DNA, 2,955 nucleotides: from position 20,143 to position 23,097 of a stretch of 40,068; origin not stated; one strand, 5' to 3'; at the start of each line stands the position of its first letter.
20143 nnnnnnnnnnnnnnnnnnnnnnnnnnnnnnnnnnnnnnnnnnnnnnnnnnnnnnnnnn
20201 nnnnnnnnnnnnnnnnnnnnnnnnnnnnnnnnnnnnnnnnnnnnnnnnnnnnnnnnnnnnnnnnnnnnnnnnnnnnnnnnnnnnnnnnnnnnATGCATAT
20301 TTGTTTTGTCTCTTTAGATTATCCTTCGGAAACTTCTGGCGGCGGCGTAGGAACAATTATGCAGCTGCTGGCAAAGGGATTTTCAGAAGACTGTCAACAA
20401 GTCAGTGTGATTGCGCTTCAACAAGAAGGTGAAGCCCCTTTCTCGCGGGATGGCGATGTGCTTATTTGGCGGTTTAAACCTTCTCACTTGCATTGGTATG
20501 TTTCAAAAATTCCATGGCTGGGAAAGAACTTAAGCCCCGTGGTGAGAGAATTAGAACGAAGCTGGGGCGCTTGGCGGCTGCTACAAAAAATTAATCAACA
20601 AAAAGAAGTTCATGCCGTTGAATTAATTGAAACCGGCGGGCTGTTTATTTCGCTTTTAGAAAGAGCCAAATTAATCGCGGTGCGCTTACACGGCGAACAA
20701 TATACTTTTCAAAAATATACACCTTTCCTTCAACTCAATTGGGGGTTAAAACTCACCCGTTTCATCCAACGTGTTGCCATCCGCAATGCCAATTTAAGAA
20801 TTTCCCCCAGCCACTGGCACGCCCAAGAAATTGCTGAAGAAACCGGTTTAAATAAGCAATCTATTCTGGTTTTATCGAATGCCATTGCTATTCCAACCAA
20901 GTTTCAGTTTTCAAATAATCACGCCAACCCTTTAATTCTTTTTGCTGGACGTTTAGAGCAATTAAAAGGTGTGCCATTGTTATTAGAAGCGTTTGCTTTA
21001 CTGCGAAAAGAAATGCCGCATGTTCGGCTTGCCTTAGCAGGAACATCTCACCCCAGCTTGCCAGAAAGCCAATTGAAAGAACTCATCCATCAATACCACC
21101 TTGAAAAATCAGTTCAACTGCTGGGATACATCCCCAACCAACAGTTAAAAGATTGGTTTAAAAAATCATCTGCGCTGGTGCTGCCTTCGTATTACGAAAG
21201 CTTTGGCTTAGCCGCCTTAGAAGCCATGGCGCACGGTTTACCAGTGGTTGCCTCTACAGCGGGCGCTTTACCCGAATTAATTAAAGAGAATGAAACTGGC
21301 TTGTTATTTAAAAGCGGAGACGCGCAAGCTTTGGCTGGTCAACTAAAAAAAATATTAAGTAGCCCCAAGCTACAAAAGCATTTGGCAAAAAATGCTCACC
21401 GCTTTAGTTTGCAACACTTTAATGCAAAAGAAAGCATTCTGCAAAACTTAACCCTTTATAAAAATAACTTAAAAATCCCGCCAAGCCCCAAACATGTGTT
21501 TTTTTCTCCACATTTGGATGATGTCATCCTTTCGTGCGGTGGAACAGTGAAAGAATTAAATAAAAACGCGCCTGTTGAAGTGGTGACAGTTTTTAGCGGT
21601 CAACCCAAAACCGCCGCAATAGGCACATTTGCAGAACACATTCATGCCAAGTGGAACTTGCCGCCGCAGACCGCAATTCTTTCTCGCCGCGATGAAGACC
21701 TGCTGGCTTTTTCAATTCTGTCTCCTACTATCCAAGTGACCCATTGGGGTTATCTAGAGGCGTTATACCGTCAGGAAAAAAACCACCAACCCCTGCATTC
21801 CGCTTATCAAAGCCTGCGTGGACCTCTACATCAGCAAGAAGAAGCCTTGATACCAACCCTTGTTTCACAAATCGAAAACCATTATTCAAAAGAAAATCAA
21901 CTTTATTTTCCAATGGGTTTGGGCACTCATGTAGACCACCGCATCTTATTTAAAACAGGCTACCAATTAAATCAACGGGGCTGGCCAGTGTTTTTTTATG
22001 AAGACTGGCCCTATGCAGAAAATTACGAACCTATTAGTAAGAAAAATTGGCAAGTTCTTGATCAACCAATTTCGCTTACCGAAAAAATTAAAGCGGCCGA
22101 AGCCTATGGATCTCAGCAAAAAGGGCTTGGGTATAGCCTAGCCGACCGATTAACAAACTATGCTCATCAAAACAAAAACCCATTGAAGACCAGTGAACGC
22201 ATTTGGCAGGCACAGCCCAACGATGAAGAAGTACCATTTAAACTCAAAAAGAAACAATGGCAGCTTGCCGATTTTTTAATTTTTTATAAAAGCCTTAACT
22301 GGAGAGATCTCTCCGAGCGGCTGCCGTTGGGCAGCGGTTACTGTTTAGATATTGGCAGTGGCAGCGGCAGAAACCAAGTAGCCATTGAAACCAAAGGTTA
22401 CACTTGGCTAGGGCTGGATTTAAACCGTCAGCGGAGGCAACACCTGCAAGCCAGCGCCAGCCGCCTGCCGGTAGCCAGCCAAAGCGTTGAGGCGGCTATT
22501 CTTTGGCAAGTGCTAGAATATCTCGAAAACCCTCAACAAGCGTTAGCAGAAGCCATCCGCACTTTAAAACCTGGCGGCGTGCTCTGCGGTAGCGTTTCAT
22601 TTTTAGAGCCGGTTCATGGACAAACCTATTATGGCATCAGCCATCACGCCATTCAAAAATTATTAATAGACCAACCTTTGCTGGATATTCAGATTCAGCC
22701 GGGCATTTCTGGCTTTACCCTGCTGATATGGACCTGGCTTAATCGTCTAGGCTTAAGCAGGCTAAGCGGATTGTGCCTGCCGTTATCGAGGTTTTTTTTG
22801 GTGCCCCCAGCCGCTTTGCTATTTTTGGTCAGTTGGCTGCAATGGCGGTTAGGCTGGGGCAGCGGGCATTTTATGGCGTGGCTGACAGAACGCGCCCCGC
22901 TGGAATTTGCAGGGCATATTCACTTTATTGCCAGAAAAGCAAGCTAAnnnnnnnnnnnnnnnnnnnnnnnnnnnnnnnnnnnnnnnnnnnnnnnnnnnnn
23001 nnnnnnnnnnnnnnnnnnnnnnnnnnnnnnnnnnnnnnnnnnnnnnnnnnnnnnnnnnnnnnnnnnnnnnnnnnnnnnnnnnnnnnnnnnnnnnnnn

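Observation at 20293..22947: Unusual tri-domain enzyme: GT4 glycosyltransferase fused to an LmbE/PIG-L-type deacetylase and a SAM methyltransferase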

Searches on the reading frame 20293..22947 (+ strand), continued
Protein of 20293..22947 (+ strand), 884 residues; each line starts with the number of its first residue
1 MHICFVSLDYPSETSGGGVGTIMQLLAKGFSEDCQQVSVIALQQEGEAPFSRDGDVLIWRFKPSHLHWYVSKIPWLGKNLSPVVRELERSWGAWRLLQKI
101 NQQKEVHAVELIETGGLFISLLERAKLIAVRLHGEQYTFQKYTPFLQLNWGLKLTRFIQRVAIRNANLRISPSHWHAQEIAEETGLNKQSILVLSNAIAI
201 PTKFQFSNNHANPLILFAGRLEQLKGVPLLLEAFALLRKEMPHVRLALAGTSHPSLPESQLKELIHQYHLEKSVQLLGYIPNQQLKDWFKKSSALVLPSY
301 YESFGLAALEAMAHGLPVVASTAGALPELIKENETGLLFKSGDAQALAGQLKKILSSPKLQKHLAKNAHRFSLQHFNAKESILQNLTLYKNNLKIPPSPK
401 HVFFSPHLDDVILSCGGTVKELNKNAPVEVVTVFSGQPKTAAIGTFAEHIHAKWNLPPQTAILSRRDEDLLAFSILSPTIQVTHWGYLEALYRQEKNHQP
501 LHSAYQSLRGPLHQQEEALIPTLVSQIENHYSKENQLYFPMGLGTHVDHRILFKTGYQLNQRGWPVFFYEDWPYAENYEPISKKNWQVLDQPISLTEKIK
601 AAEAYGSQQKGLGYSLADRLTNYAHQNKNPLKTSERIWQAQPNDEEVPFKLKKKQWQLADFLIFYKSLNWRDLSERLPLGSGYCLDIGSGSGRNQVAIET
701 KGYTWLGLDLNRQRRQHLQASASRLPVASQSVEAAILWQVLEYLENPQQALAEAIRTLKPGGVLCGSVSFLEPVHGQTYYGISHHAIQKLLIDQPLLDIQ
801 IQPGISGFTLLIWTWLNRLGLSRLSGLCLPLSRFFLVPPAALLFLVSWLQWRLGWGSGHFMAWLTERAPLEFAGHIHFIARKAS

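Call 43: fold_search(model_id=the predicted structure, library=pdb)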
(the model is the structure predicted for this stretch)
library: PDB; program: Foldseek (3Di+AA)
matches with E <= 10: 1743; with E <= 0.001: 655
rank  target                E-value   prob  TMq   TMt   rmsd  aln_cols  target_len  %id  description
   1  3c48_A                7.8e-22  1.00  0.23  0.46  12.5       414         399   17  Structure of the retaining glycosyltransferase MshA: The first step in mycothiol biosynthesis. Organism: Corynebacteri (released 2008-03-25)
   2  6kih_B                1.5e-21  1.00  0.39  0.82   3.9       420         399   21  Sucrose-phosphate synthase (tll1590) from Thermosynechococcus elongatus (released 2020-05-27)
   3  5d00_B                1.5e-21  1.00  0.35  0.80   4.5       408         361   22  Crystal structure of BshA from B. subtilis complexed with N-acetylglucosaminyl-malate and UMP (released 2016-09-07)
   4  6kih_A                2.0e-21  1.00  0.38  0.80   4.0       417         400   21  Sucrose-phosphate synthase (tll1590) from Thermosynechococcus elongatus (released 2020-05-27)
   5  3c4q_A                2.7e-21  1.00  0.38  0.82   3.9       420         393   18  Structure of the retaining glycosyltransferase MshA : The first step in mycothiol biosynthesis. Organism : Corynebacte (released 2008-04-01)
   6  3c48_B                4.4e-21  1.00  0.21  0.44  12.2       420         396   18  Structure of the retaining glycosyltransferase MshA: The first step in mycothiol biosynthesis. Organism: Corynebacteri (released 2008-03-25)
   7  5d00_A                8.0e-21  1.00  0.35  0.81   4.4       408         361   22  Crystal structure of BshA from B. subtilis complexed with N-acetylglucosaminyl-malate and UMP (released 2016-09-07)
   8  5d01_B                1.5e-20  1.00  0.35  0.83   3.9       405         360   22  Crystal structure of BshA from B. subtilis complexed with N-acetylglucosaminyl-malate (released 2016-09-07)
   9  6n1x                  1.5e-20  1.00  0.36  0.81   4.5       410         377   20  BshA from Staphylococcus aureus complexed with UDP and N-acetylglucosamine (released 2019-08-21)
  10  5d01_A                3.3e-20  1.00  0.35  0.82   4.3       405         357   22  Crystal structure of BshA from B. subtilis complexed with N-acetylglucosaminyl-malate (released 2016-09-07)
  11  2jjm_A                6.3e-20  1.00  0.34  0.79   4.9       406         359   21  Crystal Structure of a family GT4 glycosyltransferase from Bacillus anthracis ORF BA1558. (released 2008-08-05)
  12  3c4q_B                8.7e-20  1.00  0.38  0.83   3.6       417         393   18  Structure of the retaining glycosyltransferase MshA : The first step in mycothiol biosynthesis. Organism : Corynebacte (released 2008-04-01)
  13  6d9t                  9.2e-20  1.00  0.36  0.80   4.8       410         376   21  BshA from Staphylococcus aureus complexed with UDP (released 2019-05-08)
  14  7qsg_A                9.2e-20  1.00  0.34  0.74   4.9       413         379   22  Methylmannose polysaccharide mannosyltransferase from M. hassiacum (released 2023-01-25)
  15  3mbo_C                9.7e-20  1.00  0.35  0.79   5.2       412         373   20  Crystal Structure of the Glycosyltransferase BaBshA bound with UDP and L-malate (released 2010-09-29)
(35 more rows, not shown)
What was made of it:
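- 20293..21468 (+): GT4 (GT-B fold, retaining-type) glycosyltransferase domain, aa 1-392. Foldseek TM about 0.8 to MshA 3c4q, BshA 5d00 and SPS 6kih (call 43).
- Closest known: MshA/MshB, BshA/BshB, PIG-A/PIG-L, BtrM/BtrD. Same: MshA and BshA are among the top structural neighbours of the GT4 domain (call 43).
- The top structural GT4 neighbours include MshA and BshA (call 43).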

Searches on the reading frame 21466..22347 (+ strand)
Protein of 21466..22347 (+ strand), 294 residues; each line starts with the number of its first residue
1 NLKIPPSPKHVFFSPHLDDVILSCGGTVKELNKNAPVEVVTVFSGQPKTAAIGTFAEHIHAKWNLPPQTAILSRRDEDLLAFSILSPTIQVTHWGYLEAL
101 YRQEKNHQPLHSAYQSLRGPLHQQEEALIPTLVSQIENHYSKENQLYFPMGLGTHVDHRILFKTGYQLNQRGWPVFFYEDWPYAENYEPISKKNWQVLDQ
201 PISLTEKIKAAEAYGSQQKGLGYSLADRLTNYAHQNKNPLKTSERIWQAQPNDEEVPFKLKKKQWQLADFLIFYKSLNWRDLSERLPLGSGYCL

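Call 10: search_solved_structures(query=window:21466-22347:+, max_evalue=10, show_alignments=4)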
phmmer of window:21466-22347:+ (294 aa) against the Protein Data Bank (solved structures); distinct sequences matched with E-value up to 10: 6.
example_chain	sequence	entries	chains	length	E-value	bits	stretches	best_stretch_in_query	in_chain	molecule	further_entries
3dfi_A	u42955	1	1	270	1.7e-15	60.6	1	12-188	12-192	Pseudoaglycone deacetylase Dbv21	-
6iiy_A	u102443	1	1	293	1.3e-13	54.4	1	8-251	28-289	deacetylase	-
2x9l_A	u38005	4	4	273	6.3e-13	52.2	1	8-252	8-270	N-ACYL GLM PEUDO-TEICOPLANIN DEACETYLASE | Teicoplanin pseudoaglycone deacetylases Orf2 | Teicoplanin pseudoaglycone deacetylase Orf2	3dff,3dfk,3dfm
2xad_A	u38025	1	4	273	5.2e-12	49.2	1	8-251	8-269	N-ACYL GLM PEUDO-TEICOPLANIN DEACETYLASE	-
7osv_A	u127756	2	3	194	0.02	17.7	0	266-290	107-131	DeNovoTIM6-SB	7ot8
6z2i_A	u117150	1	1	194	0.038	16.8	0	266-290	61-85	de novo designed TIM barrel DeNovoTIM6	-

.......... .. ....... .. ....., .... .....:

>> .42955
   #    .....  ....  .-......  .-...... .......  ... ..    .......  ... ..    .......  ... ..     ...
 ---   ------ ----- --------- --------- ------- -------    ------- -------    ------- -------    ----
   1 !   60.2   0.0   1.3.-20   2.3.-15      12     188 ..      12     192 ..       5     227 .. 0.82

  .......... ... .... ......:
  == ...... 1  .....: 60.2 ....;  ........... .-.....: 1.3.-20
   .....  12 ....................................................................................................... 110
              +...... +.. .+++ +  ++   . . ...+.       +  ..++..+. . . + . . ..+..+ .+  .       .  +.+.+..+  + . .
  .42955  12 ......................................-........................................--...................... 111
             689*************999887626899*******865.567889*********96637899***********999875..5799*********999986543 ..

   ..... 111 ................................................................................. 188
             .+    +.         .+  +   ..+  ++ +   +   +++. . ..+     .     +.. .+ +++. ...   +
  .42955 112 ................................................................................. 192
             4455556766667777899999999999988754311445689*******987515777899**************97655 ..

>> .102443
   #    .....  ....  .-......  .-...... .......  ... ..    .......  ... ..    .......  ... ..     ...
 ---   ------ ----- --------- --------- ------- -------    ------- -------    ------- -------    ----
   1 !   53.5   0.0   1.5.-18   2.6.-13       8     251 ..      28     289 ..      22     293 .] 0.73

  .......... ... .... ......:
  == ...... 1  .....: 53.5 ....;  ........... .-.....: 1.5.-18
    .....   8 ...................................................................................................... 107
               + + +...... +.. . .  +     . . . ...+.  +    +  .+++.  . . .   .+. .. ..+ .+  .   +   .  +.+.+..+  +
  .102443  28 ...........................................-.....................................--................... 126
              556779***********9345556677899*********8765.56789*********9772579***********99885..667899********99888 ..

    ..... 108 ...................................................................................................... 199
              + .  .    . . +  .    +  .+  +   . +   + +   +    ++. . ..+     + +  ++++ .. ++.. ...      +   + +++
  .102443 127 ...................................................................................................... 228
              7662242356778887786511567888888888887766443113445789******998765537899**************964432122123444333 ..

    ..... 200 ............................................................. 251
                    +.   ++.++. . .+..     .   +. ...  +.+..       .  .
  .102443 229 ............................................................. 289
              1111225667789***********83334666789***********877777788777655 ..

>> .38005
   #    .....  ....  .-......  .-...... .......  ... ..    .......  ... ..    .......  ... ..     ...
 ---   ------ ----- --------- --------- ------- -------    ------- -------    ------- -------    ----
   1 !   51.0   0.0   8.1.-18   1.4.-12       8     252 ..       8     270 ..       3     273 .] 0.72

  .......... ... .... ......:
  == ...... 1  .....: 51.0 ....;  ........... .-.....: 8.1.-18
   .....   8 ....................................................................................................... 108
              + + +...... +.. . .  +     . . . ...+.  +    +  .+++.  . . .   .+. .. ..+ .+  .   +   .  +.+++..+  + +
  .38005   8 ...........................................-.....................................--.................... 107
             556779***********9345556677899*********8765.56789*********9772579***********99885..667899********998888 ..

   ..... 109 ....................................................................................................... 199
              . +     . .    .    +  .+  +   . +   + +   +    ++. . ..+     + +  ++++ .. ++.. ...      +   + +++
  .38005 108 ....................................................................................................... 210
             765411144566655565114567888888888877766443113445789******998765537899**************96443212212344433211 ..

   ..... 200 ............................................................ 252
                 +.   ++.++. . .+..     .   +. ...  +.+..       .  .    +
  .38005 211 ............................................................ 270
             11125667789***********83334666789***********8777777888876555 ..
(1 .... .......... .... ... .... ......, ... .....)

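Call 64: search_protein_families(library=ncbifam, proteins=[window:21466-22254:+], max_evalue=0.01)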
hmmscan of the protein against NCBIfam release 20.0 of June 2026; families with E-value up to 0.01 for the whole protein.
window:21466-22254:+ (263 aa): 1 family
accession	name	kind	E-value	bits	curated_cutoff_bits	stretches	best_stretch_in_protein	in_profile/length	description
NF002557.0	PRK02122.1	subfamily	0.0028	15.8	384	1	9-41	372-405/653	glucosamine-6-phosphate deaminase-like protein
